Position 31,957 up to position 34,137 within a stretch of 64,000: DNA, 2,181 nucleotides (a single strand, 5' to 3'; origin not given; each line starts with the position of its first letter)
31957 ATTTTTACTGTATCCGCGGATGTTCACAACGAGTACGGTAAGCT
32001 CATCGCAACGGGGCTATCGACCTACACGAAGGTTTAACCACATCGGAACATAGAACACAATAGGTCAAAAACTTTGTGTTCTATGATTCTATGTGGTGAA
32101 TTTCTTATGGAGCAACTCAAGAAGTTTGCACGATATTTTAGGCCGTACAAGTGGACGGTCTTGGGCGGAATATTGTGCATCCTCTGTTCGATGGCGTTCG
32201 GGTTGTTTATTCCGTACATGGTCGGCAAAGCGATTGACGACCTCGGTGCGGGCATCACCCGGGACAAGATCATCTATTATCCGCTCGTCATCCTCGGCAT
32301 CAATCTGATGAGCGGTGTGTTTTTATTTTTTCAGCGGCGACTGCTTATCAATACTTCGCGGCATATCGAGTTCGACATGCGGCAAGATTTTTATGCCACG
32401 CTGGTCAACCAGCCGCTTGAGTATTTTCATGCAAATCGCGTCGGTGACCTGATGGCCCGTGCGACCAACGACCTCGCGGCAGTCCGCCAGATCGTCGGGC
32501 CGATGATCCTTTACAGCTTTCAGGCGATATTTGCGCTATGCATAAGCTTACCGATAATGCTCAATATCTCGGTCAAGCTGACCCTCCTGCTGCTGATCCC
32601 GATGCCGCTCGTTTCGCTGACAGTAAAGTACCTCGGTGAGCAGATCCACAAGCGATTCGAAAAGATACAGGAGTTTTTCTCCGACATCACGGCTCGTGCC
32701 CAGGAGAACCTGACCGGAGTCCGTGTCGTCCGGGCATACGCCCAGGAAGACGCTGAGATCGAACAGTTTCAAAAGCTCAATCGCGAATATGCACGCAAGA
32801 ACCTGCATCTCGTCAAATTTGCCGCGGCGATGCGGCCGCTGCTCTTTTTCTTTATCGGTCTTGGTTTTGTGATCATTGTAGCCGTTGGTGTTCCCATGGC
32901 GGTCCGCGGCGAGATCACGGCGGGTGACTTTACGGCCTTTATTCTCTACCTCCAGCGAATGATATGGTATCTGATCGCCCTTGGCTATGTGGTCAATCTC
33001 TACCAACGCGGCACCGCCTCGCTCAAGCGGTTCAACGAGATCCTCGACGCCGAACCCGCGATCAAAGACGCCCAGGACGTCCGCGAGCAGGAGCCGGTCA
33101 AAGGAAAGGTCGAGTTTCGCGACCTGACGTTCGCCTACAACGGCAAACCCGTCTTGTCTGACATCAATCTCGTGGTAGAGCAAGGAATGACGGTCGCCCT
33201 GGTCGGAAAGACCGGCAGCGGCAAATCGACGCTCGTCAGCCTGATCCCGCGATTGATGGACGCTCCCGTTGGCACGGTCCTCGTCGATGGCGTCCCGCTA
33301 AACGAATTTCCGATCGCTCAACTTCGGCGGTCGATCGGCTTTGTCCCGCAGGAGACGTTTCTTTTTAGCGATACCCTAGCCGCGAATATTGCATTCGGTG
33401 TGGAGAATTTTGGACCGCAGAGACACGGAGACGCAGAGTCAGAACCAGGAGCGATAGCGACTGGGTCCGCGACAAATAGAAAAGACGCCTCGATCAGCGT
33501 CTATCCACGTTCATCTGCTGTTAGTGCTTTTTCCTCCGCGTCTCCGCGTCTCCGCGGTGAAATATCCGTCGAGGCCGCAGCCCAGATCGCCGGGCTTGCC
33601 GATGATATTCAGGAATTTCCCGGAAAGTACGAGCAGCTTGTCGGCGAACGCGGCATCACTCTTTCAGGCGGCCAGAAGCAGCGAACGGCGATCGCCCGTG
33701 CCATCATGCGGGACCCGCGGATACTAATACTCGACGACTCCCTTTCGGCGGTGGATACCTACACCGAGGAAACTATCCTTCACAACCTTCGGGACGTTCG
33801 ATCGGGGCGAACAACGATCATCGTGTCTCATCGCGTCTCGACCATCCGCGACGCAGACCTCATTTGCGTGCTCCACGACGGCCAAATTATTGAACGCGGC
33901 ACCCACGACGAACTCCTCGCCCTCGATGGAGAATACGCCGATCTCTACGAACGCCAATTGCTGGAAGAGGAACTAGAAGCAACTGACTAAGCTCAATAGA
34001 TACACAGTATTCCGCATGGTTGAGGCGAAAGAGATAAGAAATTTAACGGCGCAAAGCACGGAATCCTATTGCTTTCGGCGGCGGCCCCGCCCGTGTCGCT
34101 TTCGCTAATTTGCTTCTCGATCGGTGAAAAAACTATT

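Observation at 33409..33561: In-frame palindromic element of about 150 nt inside the nucleotide-binding domain of an MsbA-like ABC exporter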

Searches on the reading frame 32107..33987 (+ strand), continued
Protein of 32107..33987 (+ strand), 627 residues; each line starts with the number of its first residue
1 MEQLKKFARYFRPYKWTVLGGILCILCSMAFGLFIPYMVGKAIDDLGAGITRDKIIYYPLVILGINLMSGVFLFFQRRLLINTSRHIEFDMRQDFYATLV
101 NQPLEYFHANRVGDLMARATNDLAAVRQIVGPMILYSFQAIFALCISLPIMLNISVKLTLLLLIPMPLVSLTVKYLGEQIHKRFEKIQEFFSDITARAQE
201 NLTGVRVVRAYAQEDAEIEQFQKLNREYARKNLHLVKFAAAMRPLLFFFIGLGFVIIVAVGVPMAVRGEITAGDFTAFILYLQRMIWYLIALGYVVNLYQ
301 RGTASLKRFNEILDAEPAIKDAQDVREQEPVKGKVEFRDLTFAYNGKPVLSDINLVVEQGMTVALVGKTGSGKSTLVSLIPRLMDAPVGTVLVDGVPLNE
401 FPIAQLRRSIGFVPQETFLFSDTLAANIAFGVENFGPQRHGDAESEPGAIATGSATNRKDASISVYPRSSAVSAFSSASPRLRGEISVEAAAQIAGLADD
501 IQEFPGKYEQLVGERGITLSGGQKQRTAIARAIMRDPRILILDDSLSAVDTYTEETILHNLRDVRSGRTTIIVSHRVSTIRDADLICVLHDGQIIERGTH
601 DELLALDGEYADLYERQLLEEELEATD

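Call 71: search_protein_families(library=ncbifam, proteins=[window:32107-33987:+])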
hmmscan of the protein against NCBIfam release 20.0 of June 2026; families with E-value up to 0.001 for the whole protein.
window:32107-33987:+ (627 aa): 186 families (the best 25 are shown)
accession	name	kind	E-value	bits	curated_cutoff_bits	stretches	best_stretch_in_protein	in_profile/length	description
NF008055.0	PRK10789.1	equivalog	2.8e-130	435.5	845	2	6-434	6-436/590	SmdA family multidrug ABC transporter permease/ATP-binding protein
NF052233.1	CphA_assoc_ABC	equivalog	1e-121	407.7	880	2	4-432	172-606/766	cyanophycin metabolism-associated ABC transporter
TIGR02203.1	MsbA_lipidA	equivalog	2.4e-121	406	602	2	6-433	4-432/572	lipid A export permease/ATP-binding protein MsbA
TIGR02204.1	MsbA_rel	hypoth_equivalog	2.5e-109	366.5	780.4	2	2-434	4-440/576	ABC transporter, permease/ATP-binding protein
TIGR00958.1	3a01208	subfamily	8.7e-107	358.1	874.6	2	10-434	155-581/711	antigen peptide transporter 2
NF008381.0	PRK11176.1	equivalog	6.3e-102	341.8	867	2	5-434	14-443/582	lipid A ABC transporter ATP-binding protein/permease MsbA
TIGR01846.1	type_I_sec_HlyB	subfamily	7.1e-97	325.4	725.55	2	23-431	146-554/694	type I secretion system permease/ATPase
NF045513.1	HepA_fam_ABC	equivalog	1.2e-96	324.6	725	2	53-435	92-475/610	heterocyst formation ABC transporter subunit HepA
NF010178.0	PRK13657.1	equivalog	4.6e-94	315.9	733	2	33-435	36-436/588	glucan ABC transporter ATP-binding protein/ permease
NF000474.1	tet_ABC_46_A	exception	1.3e-86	291.4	1250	2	8-433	6-432/574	tetracycline efflux ABC transporter Tet(46) subunit A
TIGR03796.1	NHLM_micro_ABC1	equivalog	2.8e-83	280.3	853.3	2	22-429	160-574/710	NHLP family bacteriocin export ABC transporter peptidase/permease/ATPase subunit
TIGR03797.1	NHLM_micro_ABC2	equivalog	4.2e-78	263.5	709.4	2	24-432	144-551/686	NHLP bacteriocin export ABC transporter permease/ATPase subunit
NF008056.1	PRK10790.1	equivalog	5.4e-77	259.6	746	2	3-432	10-439/584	SmdB family multidrug efflux ABC transporter permease/ATP-binding protein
TIGR03375.1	type_I_sec_LssB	subfamily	3.2e-76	257.1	693.1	2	84-434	217-567/696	type I secretion system permease/ATPase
TIGR01193.1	bacteriocin_ABC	subfamily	4e-74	250.4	523.85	2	16-432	160-572/708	peptide cleavage/export ABC transporter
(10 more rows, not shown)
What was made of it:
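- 32107..33990 (+): Host gene: ABCB/MsbA/SmdA-like half-transporter (transmembrane domain plus nucleotide-binding domain). The ORF is open from 32074; the probable start is the ATG at 32107. NCBIfam ABC exporter models all break into two stretches near residue 434 (call 71).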

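Call 76: find_encoding_contigs(protein=P0002, flank=3000, max_places=2)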
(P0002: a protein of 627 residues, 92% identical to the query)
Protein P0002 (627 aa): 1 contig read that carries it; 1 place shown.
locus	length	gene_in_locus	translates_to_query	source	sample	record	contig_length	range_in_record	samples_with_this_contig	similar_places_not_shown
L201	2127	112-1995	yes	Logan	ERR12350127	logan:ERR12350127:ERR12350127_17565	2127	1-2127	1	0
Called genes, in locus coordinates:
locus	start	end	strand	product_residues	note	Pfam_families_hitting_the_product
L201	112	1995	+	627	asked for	PF00664:ABC_membrane, PF00005:ABC_tran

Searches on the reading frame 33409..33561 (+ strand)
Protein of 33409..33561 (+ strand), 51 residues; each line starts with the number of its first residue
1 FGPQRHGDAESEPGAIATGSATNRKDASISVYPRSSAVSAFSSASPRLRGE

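Call 41: find_homologous_proteins(query=window:33409-33561:+, max_evalue=10)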
Query seq(51 aa): 1 candidates shared short words with the query, none scored E <= 10.
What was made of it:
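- Tried and rejected: A search of the protein database with the 51-aa insert peptide returned no scorable candidates (call 41).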
